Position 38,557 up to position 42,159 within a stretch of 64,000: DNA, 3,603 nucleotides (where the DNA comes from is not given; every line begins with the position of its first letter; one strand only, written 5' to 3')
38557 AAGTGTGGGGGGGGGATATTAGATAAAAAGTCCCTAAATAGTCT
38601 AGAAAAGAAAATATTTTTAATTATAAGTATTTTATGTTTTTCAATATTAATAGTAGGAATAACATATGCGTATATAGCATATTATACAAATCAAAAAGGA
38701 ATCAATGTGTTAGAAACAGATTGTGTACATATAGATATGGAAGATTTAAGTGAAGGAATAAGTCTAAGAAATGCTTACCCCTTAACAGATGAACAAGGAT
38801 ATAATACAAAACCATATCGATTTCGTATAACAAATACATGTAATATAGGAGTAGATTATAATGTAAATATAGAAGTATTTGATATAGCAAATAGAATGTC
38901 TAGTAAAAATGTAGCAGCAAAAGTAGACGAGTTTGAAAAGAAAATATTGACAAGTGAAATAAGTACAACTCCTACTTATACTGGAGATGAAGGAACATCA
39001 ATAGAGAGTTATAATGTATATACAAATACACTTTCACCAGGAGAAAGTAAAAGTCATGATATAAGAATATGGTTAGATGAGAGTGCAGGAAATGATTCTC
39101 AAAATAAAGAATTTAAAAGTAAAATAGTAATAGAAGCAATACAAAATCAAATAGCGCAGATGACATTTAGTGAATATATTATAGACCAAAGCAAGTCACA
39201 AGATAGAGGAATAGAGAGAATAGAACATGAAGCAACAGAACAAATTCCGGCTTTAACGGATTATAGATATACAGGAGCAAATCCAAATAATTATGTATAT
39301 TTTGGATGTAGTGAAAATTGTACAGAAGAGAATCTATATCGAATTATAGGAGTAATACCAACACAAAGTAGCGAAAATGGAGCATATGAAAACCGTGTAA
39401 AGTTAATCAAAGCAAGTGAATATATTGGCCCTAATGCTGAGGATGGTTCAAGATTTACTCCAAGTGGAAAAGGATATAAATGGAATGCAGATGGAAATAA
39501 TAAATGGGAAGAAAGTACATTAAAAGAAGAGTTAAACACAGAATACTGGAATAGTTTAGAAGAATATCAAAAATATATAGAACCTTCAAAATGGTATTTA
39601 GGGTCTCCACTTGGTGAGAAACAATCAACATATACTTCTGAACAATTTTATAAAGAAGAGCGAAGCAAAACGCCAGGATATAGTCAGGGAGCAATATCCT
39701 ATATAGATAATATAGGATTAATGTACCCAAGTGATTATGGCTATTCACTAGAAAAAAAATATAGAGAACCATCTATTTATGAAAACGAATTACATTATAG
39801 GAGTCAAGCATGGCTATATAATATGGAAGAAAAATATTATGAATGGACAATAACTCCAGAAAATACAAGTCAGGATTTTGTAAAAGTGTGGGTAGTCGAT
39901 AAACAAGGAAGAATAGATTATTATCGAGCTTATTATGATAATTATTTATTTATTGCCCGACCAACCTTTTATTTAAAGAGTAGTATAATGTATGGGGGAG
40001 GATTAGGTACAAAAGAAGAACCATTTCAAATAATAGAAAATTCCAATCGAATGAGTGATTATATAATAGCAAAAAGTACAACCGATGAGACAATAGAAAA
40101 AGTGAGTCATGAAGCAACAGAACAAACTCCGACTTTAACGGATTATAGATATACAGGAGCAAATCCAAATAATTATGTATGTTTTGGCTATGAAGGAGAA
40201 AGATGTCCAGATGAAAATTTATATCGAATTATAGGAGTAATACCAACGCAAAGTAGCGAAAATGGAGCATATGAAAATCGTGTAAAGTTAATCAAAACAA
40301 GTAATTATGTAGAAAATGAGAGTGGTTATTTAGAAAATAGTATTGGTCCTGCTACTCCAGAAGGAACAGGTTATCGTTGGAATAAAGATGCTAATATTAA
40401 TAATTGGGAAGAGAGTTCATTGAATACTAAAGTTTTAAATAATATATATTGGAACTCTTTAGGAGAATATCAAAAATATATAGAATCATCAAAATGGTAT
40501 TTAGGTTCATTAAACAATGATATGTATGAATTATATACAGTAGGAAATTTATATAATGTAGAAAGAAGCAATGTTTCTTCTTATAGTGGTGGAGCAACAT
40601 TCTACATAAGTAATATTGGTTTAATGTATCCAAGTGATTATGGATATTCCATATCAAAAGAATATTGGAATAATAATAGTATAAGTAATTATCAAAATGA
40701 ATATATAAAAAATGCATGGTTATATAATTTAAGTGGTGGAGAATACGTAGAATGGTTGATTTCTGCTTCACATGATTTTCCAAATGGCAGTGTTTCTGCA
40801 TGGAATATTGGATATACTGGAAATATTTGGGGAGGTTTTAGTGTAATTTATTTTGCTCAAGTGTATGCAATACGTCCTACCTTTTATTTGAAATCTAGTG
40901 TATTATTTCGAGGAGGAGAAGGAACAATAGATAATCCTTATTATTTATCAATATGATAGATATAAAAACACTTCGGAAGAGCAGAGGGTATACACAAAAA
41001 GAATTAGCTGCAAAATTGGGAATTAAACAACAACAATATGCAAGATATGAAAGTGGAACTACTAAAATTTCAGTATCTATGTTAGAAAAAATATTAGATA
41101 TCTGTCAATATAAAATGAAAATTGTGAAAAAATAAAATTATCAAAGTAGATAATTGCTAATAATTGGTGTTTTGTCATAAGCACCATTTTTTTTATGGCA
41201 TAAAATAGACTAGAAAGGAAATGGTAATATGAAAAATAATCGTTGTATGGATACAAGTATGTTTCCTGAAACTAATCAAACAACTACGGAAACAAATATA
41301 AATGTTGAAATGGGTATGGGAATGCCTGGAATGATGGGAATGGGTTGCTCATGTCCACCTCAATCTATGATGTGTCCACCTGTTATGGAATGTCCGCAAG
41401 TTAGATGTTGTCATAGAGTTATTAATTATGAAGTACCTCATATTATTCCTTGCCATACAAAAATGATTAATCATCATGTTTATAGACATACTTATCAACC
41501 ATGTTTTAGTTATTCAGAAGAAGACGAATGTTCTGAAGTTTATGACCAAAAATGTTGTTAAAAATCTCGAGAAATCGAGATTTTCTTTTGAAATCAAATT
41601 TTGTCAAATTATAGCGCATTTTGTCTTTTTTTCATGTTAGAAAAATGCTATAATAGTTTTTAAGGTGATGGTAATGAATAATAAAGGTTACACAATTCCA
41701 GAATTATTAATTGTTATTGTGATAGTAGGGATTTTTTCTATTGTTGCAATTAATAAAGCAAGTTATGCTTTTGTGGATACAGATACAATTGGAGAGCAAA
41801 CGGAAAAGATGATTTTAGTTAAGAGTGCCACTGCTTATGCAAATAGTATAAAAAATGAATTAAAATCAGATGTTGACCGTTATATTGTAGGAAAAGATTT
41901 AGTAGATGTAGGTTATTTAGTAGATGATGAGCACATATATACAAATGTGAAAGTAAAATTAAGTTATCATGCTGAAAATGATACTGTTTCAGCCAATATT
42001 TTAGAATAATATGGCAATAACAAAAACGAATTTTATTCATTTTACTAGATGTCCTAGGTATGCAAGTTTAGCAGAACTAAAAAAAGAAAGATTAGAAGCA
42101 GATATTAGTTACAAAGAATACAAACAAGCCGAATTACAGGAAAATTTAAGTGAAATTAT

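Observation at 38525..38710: Intragenic G9 tract switches a surface-protein gene out of frame (translational phase variation)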

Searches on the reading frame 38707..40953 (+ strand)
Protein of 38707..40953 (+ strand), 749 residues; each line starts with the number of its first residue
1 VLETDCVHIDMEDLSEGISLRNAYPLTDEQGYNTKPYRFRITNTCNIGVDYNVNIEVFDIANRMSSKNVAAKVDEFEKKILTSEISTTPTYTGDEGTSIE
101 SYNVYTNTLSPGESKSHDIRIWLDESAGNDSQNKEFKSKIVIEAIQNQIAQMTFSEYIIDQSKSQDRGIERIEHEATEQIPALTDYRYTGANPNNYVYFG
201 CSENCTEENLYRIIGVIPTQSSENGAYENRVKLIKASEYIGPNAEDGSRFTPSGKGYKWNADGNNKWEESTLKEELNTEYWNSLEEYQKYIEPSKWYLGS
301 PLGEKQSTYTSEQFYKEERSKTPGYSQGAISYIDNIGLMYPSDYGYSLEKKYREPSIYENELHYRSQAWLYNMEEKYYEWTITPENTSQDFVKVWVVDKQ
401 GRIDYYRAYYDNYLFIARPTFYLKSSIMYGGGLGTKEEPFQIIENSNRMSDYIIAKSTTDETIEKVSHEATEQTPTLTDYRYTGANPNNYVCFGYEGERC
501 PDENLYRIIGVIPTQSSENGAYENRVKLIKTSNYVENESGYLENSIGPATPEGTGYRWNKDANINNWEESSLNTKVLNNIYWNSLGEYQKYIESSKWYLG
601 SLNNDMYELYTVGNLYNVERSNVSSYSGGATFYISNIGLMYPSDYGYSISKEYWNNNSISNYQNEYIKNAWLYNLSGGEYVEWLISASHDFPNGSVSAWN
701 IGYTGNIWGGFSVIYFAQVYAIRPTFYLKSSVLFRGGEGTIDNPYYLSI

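Call 18: list_cluster_members(proteins=[P0001, window:38707-40953:+, P0003, P0002])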
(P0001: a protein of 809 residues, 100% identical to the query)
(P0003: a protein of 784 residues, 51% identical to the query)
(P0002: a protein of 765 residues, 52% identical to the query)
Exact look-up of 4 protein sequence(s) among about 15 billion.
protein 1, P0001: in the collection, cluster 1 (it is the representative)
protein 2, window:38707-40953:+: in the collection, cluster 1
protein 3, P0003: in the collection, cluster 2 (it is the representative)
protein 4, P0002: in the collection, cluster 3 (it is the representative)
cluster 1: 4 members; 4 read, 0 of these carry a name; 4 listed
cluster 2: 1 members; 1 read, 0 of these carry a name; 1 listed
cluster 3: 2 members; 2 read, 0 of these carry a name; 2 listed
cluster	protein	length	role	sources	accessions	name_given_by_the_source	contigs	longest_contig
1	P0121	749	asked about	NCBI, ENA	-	-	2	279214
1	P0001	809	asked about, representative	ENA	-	-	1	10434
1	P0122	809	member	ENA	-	-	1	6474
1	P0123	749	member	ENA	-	-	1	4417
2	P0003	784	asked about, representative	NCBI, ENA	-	-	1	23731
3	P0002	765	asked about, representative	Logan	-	-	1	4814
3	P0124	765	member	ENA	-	-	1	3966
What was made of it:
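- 38707..38709 (+): GTG, the first canonical start in the body frame. The product would lack the anchor. Gene callers used it for the G9 alleles (P0121, P0123; call 18).
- Gene callers chose this start (call 18).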

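Call 19: find_encoding_contigs(protein=P0121, flank=2000, max_places=6)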
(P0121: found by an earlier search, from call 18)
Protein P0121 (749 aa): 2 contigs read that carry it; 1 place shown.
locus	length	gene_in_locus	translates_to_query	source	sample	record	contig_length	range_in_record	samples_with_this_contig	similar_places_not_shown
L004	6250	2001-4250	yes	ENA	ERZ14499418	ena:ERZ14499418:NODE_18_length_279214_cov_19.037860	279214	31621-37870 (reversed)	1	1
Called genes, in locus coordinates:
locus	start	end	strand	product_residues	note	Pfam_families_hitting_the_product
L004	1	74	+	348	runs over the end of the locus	PF00154:RecA_N, PF06745:ATPase, PF08423:Rad51, PF27531:MT3502_N (faint), PF01637:ATPase_2 (faint), PF21096:RecA_C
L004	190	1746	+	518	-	PF12072:RNase_Y_N, PF00013:KH_1, PF01966:HD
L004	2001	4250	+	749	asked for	-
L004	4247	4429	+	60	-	PF12844:HTH_19, PF01381:HTH_3, PF13443:HTH_26 (weak), PF13560:HTH_31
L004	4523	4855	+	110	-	-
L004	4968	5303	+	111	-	PF07963:N_methyl (faint)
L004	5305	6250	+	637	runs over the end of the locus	PF11074:DUF2779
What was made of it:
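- The window comes from a metagenome assembly (NODE_18, cov 19; call 19).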

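Call 20: find_encoding_contigs(protein=P0122, flank=2000, max_places=6)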
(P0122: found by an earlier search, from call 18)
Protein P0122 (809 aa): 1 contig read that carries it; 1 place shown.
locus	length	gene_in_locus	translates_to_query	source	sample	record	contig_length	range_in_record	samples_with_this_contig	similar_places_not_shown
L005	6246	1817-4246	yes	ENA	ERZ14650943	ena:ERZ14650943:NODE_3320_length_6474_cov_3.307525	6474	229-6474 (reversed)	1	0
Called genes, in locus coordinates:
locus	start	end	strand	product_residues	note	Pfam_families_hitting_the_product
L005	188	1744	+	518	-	PF12072:RNase_Y_N, PF00013:KH_1, PF01966:HD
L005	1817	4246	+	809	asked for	-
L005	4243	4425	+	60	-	PF12844:HTH_19, PF01381:HTH_3, PF13443:HTH_26 (weak), PF13560:HTH_31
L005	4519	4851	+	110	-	-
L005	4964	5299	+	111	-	-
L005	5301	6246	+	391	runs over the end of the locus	?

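Call 21: find_encoding_contigs(protein=P0123, flank=2000, max_places=6)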
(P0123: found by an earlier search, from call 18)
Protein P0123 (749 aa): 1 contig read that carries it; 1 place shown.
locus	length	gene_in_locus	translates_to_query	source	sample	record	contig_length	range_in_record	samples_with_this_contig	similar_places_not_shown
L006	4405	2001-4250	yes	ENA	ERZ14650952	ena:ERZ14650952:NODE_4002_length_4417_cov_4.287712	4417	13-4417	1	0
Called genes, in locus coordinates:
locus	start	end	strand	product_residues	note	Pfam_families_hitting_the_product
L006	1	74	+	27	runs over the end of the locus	?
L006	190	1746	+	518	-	PF12072:RNase_Y_N, PF00013:KH_1, PF01966:HD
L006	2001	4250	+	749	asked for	-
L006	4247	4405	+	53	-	?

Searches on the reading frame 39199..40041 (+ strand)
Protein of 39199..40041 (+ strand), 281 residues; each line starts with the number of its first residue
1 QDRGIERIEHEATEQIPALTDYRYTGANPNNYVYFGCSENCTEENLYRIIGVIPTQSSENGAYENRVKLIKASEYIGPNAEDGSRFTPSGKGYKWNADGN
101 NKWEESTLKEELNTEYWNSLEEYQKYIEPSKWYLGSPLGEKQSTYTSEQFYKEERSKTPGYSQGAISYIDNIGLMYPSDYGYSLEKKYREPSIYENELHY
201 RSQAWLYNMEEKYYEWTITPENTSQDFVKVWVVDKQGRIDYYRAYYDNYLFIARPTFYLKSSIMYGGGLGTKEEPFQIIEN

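Call 78: predict_structure(alignment_id=A4)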
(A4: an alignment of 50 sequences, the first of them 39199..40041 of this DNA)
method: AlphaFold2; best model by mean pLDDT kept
length: 281 residues; sequences in the alignment: 50
mean_pLDDT: 96.0   pTM: 0.93
mean pLDDT of the five models: 96.0, 96.0, 95.9, 95.2, 95.1
residues with pLDDT >= 90: 264; 70-90: 14; 50-70: 2; < 50: 1
segments of 3 or more residues with pLDDT < 50: none
pLDDT, mean of each block of 10 residues (from residue 1): 83 97 95 95 97 97 97 98 97 95 98 98 97 97 98 98 98 99 96 98 96 98 90 98 95 98 93 94 74
secondary structure, 60 per line:
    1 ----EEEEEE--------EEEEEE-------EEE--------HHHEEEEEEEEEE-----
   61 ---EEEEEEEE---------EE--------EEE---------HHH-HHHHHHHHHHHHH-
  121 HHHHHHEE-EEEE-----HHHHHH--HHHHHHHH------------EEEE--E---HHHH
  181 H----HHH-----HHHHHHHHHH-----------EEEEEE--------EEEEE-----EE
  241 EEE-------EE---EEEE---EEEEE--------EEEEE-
elements in order: E5-10 E19-24 E32-34 E46-55 E64-71 E91-93 H107-119 H121-126 E130-133 H139-144 H147-154 E167-170 H177-181 H194-203 E215-220 E229-233 E239-243 E256-259 E263-267 E276-280
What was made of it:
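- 39211..40035 (+): Repeat domain 1 (residues 229-503), alpha/beta. Call 78: pLDDT 96.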

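Call 80: fold_search(model_id=the predicted structure, library=pdb)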
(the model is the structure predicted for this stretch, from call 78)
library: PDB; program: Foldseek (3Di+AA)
matches with E <= 10: 58; with E <= 0.001: 1
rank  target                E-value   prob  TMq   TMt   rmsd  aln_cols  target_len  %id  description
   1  9qa6                  5.2e-07  1.00  0.49  0.18   7.9       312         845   11  Cryo-EM structure of Thomasclavelia ramosa IgA peptidase (IgAse) active site mutant (S32-N876) (released 2025-06-25)
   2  6bb8                  1.3e+00  0.03  0.10  0.04  10.3        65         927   18  Crystal Structure of Frequency-Interacting RNA helicase (FRH) (released 2018-08-29)
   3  3vlb_A                1.9e+00  0.01  0.09  0.07  16.4        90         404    9  Crystal structure of xeg-edgp (released 2012-04-18)
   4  7t55_A                3.1e+00  0.03  0.10  0.04   4.3        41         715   12  Cryo-EM structure of PCAT1 in the inward-facing wide conformation under ATP turnover condition (released 2022-02-02)
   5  2p6y                  3.3e+00  0.02  0.09  0.16  12.6        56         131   14  X-ray structure of the protein Q9KM02_VIBCH from Vibrio cholerae at the resolution 1.63 A. Northeast Structural Genomics (released 2007-06-05)
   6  1b7e                  3.5e+00  0.02  0.08  0.06  17.2        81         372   14  TRANSPOSASE INHIBITOR (released 1999-04-21)
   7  2f0r_A                4.2e+00  0.01  0.08  0.14  16.9       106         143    9  Crystallographic structure of human Tsg101 UEV domain (released 2006-03-28)
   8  1bv4_A                4.7e+00  0.03  0.08  0.19   5.9        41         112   10  APO-MANNOSE-BINDING PROTEIN-C (released 1999-01-13)
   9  2y3c                  4.7e+00  0.03  0.30  0.31  16.5       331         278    9  Treponema denticola variable protein 1 (released 2011-08-31)
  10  7wqw_B                4.7e+00  0.01  0.08  0.10  13.5        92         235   13  Structure of Active-EP (released 2022-10-26)
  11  6ygu_A                5.0e+00  0.01  0.07  0.09  14.1        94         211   10  Crystal structure of the minimal Mtr4-Red1 complex (single chain) from Chaetomium thermophilum (released 2021-05-05)
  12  1bv4_D                5.3e+00  0.05  0.10  0.23   3.4        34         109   12  APO-MANNOSE-BINDING PROTEIN-C (released 1999-01-13)
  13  4inh_F                5.3e+00  0.01  0.10  0.15  12.8       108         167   12  Structural Basis of Substrate Specificity and Protease Inhibition in Norwalk Virus (released 2013-02-20)
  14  3ur9_B                5.3e+00  0.01  0.08  0.13  15.4       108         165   14  1.65A resolution structure of Norwalk Virus Protease Containing a covalently bound dipeptidyl inhibitor (released 2012-09-05)
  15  9gb5_k                5.3e+00  0.01  0.09  0.06  10.2        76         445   13  Contracted phiCD508 neck (released 2025-03-26)
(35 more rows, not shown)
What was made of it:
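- Tried and rejected: The isolated repeat domain gave one significant hit, 9qa6 (call 80).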

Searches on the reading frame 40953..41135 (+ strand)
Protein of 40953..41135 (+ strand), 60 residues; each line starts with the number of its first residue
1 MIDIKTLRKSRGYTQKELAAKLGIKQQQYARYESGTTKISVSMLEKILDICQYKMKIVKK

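Call 8: search_protein_families(library=pfam, proteins=[window:40953-41135:+], max_evalue=0.01)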
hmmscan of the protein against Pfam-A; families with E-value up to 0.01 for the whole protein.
window:40953-41135:+ (60 aa): 10 families
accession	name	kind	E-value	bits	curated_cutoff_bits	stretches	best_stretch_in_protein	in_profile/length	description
PF01381.28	HTH_3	-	1.3e-17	64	23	1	4-54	1-51/55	Helix-turn-helix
PF13560.12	HTH_31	-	3e-10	40.7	27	1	5-52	7-55/64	Helix-turn-helix domain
PF12844.13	HTH_19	-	4.9e-09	36.4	30.2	1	4-48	4-48/64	Helix-turn-helix domain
PF13443.12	HTH_26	-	8.7e-06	26.3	22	1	4-51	2-50/63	Cro/C1-type HTH DNA-binding domain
PF15731.11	MqsA_antitoxin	-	0.0008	20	30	1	3-45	73-115/131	Antitoxin component of bacterial toxin-antitoxin system, MqsA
PF22495.2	HTH_92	-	0.0012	18.6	27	1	6-36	2-32/45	RsaL-like HTH domain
PF13744.12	HTH_37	-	0.0013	18.9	27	1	4-48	23-68/80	Helix-turn-helix domain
PF08965.17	Aca2_YdiL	-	0.0028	18.2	23.8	1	3-58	5-62/118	Aca2/YdiL-like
PF13518.12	HTH_28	-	0.0068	16.9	25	0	10-32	10-32/52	Helix-turn-helix domain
PF21694.2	DNA_pol3_delta_C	-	0.0091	16.4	27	1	2-51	48-96/121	DNA polymerase III delta subunit, C-terminal domain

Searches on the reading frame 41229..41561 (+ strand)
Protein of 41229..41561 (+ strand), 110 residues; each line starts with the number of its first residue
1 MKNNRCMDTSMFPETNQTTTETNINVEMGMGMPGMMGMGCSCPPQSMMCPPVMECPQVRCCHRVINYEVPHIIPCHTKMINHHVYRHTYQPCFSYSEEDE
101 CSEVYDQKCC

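Call 8: search_protein_families(library=pfam, proteins=[window:41229-41561:+], max_evalue=0.01)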
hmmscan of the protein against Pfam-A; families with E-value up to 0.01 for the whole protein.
window:41229-41561:+ (110 aa): 1 family
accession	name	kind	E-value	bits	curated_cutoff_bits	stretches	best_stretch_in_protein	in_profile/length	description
PF11122.13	Spore-coat_CotD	-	0.0012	19.8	22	1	58-99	9-50/90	Inner spore coat protein D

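Call 29: search_protein_families(library=ncbifam, proteins=[window:41229-41561:+], max_evalue=1)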
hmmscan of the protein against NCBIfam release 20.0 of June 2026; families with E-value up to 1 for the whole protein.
window:41229-41561:+ (110 aa): 0 families

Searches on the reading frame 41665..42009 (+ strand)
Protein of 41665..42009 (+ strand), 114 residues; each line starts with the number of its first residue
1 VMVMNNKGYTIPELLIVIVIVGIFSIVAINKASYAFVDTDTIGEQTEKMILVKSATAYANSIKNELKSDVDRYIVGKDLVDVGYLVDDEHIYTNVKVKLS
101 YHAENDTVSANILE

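Call 8: search_protein_families(library=pfam, proteins=[window:41665-42009:+], max_evalue=0.01)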
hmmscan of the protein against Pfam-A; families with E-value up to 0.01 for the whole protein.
window:41665-42009:+ (114 aa): 2 families
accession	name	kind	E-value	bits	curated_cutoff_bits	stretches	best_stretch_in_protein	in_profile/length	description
PF07963.17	N_methyl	-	1.8e-05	24.6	21.2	1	4-28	2-26/27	Prokaryotic N-terminal methylation motif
PF13283.12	NfrA_C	-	0.0035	17.4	25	1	49-112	43-104/173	Bacteriophage N adsorption protein A C-term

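Call 29: search_protein_families(library=ncbifam, proteins=[window:41665-42009:+], max_evalue=1)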
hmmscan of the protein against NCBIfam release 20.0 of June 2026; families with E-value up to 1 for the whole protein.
window:41665-42009:+ (114 aa): 11 families
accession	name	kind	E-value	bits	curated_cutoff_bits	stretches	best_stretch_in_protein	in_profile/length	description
TIGR02532.1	IV_pilin_GFxxxE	domain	1.3e-05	24.8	16.3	1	7-29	2-24/24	prepilin-type N-terminal cleavage/methylation domain-containing protein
NF041775.1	typeIV_PilA_Myxo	equivalog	0.00079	19.4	400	1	5-54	9-54/214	type IV pilin protein PilA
TIGR01708.2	typeII_sec_gspH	equivalog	0.01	15.8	80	1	7-29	2-24/169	type II secretion system minor pseudopilin GspH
NF007862.0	PRK10574.1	equivalog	0.011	15.8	138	1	4-30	2-28/145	prepilin peptidase-dependent pilin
NF040982.1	ComGD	equivalog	0.017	15.5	70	1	6-74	1-73/139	competence type IV pilus minor pilin ComGD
NF011139.0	PRK14554.1-5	equivalog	0.017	13.9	428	1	40-108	134-193/360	pseudouridylate synthase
NF041013.1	T4P_ComGE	equivalog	0.031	14.4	49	1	5-57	2-54/83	competence type IV pilus minor pilin ComGE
NF011078.0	PRK14508.1-1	subfamily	0.043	12.5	776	1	17-107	12-98/503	4-alpha-glucanotransferase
NF007800.0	PRK10506.1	equivalog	0.049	13.5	158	1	4-29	6-31/163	prepilin peptidase-dependent protein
NF040999.1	pilin_ComGC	equivalog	0.1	12.8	75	1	7-34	2-29/84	competence type IV pilus major pilin ComGC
TIGR01710.1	typeII_sec_gspG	equivalog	0.21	11.6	88.85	1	7-29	1-23/134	type II secretion system major pseudopilin GspG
